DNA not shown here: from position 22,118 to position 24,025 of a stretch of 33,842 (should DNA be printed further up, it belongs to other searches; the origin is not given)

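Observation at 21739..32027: ECF sigma / lectin-sensor anti-sigma pair heading an array of four secreted LamG-like paralogues: a candidate glycan-sensing surface regulon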

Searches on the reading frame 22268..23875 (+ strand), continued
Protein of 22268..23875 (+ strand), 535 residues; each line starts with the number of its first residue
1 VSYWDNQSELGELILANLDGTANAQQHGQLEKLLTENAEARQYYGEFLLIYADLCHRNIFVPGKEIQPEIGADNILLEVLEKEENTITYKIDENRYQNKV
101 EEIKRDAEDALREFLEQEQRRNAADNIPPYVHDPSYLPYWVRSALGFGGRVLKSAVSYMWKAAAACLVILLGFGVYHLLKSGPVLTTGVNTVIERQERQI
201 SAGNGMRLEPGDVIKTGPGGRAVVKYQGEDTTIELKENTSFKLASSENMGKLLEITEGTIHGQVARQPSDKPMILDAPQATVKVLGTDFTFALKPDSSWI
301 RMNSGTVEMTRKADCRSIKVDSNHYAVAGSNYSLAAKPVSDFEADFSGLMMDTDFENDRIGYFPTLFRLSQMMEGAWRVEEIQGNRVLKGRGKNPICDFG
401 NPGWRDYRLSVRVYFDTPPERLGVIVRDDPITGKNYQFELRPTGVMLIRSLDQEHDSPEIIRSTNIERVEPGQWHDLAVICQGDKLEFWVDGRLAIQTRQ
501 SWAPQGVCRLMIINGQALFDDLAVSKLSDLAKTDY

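Call 95: search_protein_families(library=pfam, proteins=[L025:2617-4704:+, L024:14668-16446:+, L028:15291-17942:-, L024:2949-4610:+], max_evalue=1)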
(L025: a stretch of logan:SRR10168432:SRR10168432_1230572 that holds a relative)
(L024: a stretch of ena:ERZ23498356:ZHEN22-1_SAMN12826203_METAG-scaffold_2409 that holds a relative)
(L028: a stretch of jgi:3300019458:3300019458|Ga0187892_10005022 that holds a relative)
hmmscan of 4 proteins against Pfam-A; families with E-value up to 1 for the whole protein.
L025:2617-4704:+ (696 aa): 2 families
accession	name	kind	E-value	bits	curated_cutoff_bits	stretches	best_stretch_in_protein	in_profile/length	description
PF12904.13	Collagen_bind_2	-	2.8e-07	30.7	22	1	591-666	12-91/92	Putative collagen-binding domain of a collagenase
PF22585.3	Sialidase-like_CBM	-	0.0013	19.1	27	1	86-185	39-137/156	Sialidase-like, CBM domain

L024:14668-16446:+ (593 aa): 4 families
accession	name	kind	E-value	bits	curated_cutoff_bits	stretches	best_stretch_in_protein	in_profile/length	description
PF04773.18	FecR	-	7.8e-14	52.3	24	1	262-351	8-97/97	FecR protein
PF09931.15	Phage_phiJL001_Gp84_N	-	0.087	13.4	26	1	218-349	13-142/160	Baseplate hub protein, N-terminal attachment domain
PF09850.14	DotU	-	0.11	12.6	27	1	83-126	159-202/205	Type VI secretion system protein DotU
PF13490.11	zf-HC2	-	0.36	11.4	22.2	1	4-25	3-24/35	Putative zinc-finger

L028:15291-17942:- (883 aa): 18 families
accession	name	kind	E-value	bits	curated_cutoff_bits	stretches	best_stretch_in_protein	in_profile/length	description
PF08757.17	CotH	-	7.7e-50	170.7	23.8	1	121-437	21-321/322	CotH kinase protein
PF16158.11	N_BRCA1_IG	-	9.7e-26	90.9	28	3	473-562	6-100/108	Ig-like domain from next to BRCA1 gene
PF10633.15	NPCBM_assoc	-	1.3e-09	38.5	24.4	3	476-553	2-76/78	NPCBM-associated, NEW3 domain of alpha-galactosidase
PF07705.17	CARDB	-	7.2e-09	36.2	22.7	3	724-803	10-80/101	CARDB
PF10989.13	DUF2808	-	5.6e-06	26.9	25.3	1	769-805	89-126/146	Protein of unknown function (DUF2808)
PF16116.10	DUF4832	-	0.00032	21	29.2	0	471-499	114-142/216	Domain of unknown function (DUF4832)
PF13584.12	BatD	-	0.00039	21.4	24.1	1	469-548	2-71/92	BatD DUF11 like domain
PF19271.4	Nis1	-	0.0017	19.4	27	1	467-548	6-90/114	Nis1 family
PF23619.1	Ig_VWA7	-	0.0088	16.7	27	0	472-524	9-59/104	VWA7 Ig-like domain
PF04234.18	CopC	-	0.013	16.9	23.3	0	525-552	50-76/92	CopC domain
PF16353.11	LacZ_4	-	0.017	15.9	27.3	0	775-812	33-70/87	Beta-galactosidase, domain 4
PF13473.12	Cupredoxin_1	-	0.051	14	27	0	768-809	59-97/104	Cupredoxin-like domain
PF15780.11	ASH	-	0.054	14.1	27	0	609-660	18-68/98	Abnormal spindle-like microcephaly-assoc'd, ASPM-SPD-2-Hydin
PF00207.28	A2M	-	0.13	12.5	21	0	599-628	55-84/92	Alpha-2-macroglobulin family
PF05308.16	Mito_fiss_reg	-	0.14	12.7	26.3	0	575-592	175-192/244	Mitochondrial fission regulator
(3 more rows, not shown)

L024:2949-4610:+ (553 aa): 3 families
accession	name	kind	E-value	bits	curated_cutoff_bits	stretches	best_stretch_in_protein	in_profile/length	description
PF24517.2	CBM96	-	8.1e-22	78.2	26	1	397-549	2-164/164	Carbohydrate-binding module family 96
PF04773.18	FecR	-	1.5e-11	45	24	1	270-363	5-97/97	FecR protein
PF13490.11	zf-HC2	-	0.0054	17.3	22.2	1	5-26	3-24/35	Putative zinc-finger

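Call 102: find_encoding_contigs(protein=P0057, flank=8000, max_places=2)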
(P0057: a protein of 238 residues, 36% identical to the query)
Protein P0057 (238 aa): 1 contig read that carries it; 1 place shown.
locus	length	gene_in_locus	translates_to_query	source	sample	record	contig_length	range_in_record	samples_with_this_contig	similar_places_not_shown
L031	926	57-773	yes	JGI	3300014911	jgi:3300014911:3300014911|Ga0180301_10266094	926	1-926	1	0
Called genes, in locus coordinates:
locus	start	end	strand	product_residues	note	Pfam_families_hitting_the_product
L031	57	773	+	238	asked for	PF06439:3keto-disac_hyd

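Call 103: find_encoding_contigs(protein=P0058, flank=8000, max_places=2)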
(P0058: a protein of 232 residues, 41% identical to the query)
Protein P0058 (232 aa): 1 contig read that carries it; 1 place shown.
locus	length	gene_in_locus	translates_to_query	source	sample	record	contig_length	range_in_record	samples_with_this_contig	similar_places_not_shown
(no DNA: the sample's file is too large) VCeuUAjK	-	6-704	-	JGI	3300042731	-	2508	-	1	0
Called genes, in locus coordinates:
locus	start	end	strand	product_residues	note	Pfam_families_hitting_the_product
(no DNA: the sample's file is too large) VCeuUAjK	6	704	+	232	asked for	PF06439:3keto-disac_hyd, PF13385:Laminin_G_3 (weak)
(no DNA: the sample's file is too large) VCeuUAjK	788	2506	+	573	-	?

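Call 104: find_encoding_contigs(protein=P0056, flank=8000, max_places=2)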
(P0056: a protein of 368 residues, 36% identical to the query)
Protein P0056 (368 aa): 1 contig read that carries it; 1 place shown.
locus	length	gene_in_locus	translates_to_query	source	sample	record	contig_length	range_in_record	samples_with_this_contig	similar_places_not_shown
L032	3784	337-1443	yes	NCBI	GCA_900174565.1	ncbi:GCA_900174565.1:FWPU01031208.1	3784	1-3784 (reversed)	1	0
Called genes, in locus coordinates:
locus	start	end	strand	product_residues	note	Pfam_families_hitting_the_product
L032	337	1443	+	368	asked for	PF04773:FecR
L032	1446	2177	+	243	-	-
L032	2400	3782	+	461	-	?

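Call 106: search_protein_families(library=pfam, proteins=[L032:1446-2177:+, L032:2400-3782:+, L029:3736-5229:+], max_evalue=0.1)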
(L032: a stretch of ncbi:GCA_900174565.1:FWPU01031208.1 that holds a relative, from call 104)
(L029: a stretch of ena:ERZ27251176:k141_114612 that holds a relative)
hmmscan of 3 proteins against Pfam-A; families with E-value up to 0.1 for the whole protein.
L032:1446-2177:+ (243 aa): 0 families

L032:2400-3782:+ (461 aa): 2 families
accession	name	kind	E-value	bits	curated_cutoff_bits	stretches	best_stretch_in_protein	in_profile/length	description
PF13204.13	Apiosidase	-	7.8e-22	78.7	26.5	1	152-385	10-242/320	Apiosidase-like, catalytic domain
PF16586.11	DUF5060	-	8.6e-17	61.6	27.2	1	38-111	2-70/70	Domain of unknown function (DUF5060)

L029:3736-5229:+ (498 aa): 2 families
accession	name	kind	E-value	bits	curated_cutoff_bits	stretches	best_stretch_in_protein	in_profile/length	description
PF08757.17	CotH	-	5.8e-31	108.6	23.8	1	115-447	24-322/322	CotH kinase protein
PF07705.17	CARDB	-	0.05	14.3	22.7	0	467-493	8-34/101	CARDB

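Call 109: find_encoding_contigs(protein=P0055, flank=8000, max_places=2)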
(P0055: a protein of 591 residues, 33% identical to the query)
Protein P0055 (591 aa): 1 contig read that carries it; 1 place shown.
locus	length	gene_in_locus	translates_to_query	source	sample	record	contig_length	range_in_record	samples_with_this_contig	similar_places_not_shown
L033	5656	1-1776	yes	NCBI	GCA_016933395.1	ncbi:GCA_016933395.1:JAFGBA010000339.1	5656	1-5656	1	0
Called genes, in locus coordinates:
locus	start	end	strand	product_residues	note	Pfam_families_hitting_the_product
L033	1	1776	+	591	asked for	PF04773:FecR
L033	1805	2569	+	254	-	PF07963:N_methyl (weak)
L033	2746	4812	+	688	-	PF13385:Laminin_G_3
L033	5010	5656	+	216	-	?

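Call 110: find_encoding_contigs(protein=P0063, flank=8000, max_places=2)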
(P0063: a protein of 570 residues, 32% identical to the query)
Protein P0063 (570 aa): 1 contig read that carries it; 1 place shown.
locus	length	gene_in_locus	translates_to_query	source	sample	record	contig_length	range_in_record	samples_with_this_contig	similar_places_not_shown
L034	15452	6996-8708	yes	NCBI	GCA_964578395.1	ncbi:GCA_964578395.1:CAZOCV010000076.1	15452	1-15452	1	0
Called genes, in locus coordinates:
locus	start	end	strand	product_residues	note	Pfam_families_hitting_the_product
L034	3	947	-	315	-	?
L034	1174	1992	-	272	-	PF07963:N_methyl (weak)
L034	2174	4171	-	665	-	PF13927:Ig_3 (faint), PF13385:Laminin_G_3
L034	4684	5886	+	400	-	PF00532:Peripla_BP_1, PF13407:Peripla_BP_4 (faint), PF13377:Peripla_BP_3, PF00165:HTH_AraC (faint), PF12833:HTH_18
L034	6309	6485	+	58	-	-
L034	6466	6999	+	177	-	PF04542:Sigma70_r2, PF07638:Sigma70_ECF (weak)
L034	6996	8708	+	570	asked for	PF04773:FecR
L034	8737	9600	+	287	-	PF07963:N_methyl (weak)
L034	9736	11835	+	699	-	PF22352:K319L-like_PKD (faint), PF00801:PKD (faint), PF13385:Laminin_G_3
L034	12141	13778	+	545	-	-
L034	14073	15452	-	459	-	?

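Call 111: search_protein_families(library=ncbifam, proteins=[L001:4243-4776:+, L024:2419-2952:+, L024:9462-10004:+, L024:14105-14671:+, L026:27-641:+, L027:106-648:+, L028:6347-6928:+, L034:6466-6999:+], max_evalue=1e-15)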
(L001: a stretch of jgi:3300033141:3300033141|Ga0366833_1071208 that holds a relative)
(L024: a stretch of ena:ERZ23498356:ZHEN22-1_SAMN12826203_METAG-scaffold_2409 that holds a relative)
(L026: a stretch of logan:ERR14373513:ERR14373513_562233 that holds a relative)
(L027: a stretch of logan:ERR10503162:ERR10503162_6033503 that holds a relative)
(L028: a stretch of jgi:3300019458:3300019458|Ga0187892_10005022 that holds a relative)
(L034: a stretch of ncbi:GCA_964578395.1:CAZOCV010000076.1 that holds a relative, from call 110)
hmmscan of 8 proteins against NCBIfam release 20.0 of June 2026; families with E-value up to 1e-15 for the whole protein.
L001:4243-4776:+ (177 aa): 2 families
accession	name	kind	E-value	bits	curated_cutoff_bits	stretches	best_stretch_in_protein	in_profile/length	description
TIGR02989.1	Sig-70_gvs1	subfamily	1.4e-42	145.3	124.55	1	12-167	3-158/158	RNA polymerase sigma-70 factor, Rhodopirellula/Verrucomicrobium family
TIGR02937.1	sigma70-ECF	superfamily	1.3e-17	64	42.9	1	14-166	5-164/165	sigma-70 family RNA polymerase sigma factor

L024:2419-2952:+ (177 aa): 2 families
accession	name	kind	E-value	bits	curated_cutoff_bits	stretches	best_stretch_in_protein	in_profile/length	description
TIGR02989.1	Sig-70_gvs1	subfamily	1.5e-39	135.4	124.55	1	9-168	1-158/158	RNA polymerase sigma-70 factor, Rhodopirellula/Verrucomicrobium family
TIGR02937.1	sigma70-ECF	superfamily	2.7e-22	79.1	42.9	1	10-167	2-164/165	sigma-70 family RNA polymerase sigma factor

L024:9462-10004:+ (180 aa): 2 families
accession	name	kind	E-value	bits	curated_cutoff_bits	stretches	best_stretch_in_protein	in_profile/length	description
TIGR02989.1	Sig-70_gvs1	subfamily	4.4e-32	111.2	124.55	1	9-167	3-158/158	RNA polymerase sigma-70 factor, Rhodopirellula/Verrucomicrobium family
TIGR02937.1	sigma70-ECF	superfamily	3.5e-17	62.5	42.9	1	11-166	5-164/165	sigma-70 family RNA polymerase sigma factor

L024:14105-14671:+ (188 aa): 5 families
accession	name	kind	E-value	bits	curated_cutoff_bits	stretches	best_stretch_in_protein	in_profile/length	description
TIGR02989.1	Sig-70_gvs1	subfamily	2e-34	118.8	124.55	1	21-178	3-158/158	RNA polymerase sigma-70 factor, Rhodopirellula/Verrucomicrobium family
TIGR02937.1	sigma70-ECF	superfamily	1.2e-23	83.6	42.9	1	19-178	1-165/165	sigma-70 family RNA polymerase sigma factor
TIGR02983.1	SigE-fam_strep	subfamily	2.7e-18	66.4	141.55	1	19-178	6-158/162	SigE family RNA polymerase sigma factor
TIGR02952.1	Sig70_famx2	equivalog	1.1e-16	61.2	206.45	1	9-178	1-170/170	ECF subfamily RNA polymerase sigma factor, BldN family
NF007227.0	PRK09645.1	subfamily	2.3e-16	60.2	202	1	16-179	10-171/177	sigma-70 family RNA polymerase sigma factor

L026:27-641:+ (204 aa): 13 families
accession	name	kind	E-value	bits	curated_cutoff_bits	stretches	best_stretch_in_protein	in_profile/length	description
TIGR02989.1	Sig-70_gvs1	subfamily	7.4e-36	123.5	124.55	1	31-194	2-158/158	RNA polymerase sigma-70 factor, Rhodopirellula/Verrucomicrobium family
TIGR02937.1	sigma70-ECF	superfamily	6e-22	78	42.9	1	30-193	1-164/165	sigma-70 family RNA polymerase sigma factor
NF009166.1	PRK12513.1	equivalog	1.2e-20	74.1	206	1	13-193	5-182/193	RNA polymerase sigma factor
NF007216.0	PRK09638.1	equivalog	5.4e-20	71.9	194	1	15-192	3-169/180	RNA polymerase sigma factor SigY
NF007228.0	PRK09646.1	subfamily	4.6e-19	68.8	226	1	8-193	8-186/194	ECF RNA polymerase sigma factor SigK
TIGR02939.1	RpoE_Sigma70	equivalog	4.3e-18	66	236.15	1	15-193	5-185/190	RNA polymerase sigma factor RpoE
NF007223.0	PRK09641.1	equivalog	9.3e-18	64.7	209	1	17-195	5-185/187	RNA polymerase sigma factor SigW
NF008888.0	PRK11922.1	equivalog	1.9e-17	63.7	204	1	6-200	6-202/231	RNA polymerase sigma factor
NF009168.0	PRK12515.1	subfamily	2.5e-17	63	236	1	15-194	7-179/189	RNA polymerase sigma factor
TIGR02952.1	Sig70_famx2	equivalog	3.2e-17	63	206.45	1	20-192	1-168/170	ECF subfamily RNA polymerase sigma factor, BldN family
NF006930.0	PRK09415.1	subfamily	3.8e-17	62.7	198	1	41-195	27-176/179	RNA polymerase factor sigma C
NF009171.0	PRK12518.1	equivalog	4.1e-16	59.3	208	1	11-195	8-185/191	RNA polymerase sigma factor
TIGR02948.1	SigW_bacill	equivalog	9.1e-16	58.5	243.1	0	18-194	6-184/187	RNA polymerase sigma factor SigW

L027:106-648:+ (180 aa): 2 families
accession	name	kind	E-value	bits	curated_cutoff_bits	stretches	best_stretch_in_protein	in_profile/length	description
TIGR02989.1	Sig-70_gvs1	subfamily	1.4e-26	93.3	124.55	1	8-169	2-158/158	RNA polymerase sigma-70 factor, Rhodopirellula/Verrucomicrobium family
TIGR02937.1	sigma70-ECF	superfamily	3.2e-16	59.4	42.9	1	15-168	9-164/165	sigma-70 family RNA polymerase sigma factor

L028:6347-6928:+ (193 aa): 3 families
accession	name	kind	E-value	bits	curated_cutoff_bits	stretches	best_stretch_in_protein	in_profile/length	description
TIGR02989.1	Sig-70_gvs1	subfamily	1.9e-29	102.6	124.55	1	19-180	2-158/158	RNA polymerase sigma-70 factor, Rhodopirellula/Verrucomicrobium family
TIGR02937.1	sigma70-ECF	superfamily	1.5e-22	79.9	42.9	1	18-180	1-165/165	sigma-70 family RNA polymerase sigma factor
NF007230.0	PRK09648.1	subfamily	1.1e-18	67.6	209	1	7-183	15-192/195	RNA polymerase sigma factor ShbA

L034:6466-6999:+ (177 aa): 2 families
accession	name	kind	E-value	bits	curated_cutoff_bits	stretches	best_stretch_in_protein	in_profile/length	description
TIGR02989.1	Sig-70_gvs1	subfamily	3.3e-44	150.6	124.55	1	10-166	2-158/158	RNA polymerase sigma-70 factor, Rhodopirellula/Verrucomicrobium family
TIGR02937.1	sigma70-ECF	superfamily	1.6e-18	66.9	42.9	1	13-163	5-162/165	sigma-70 family RNA polymerase sigma factor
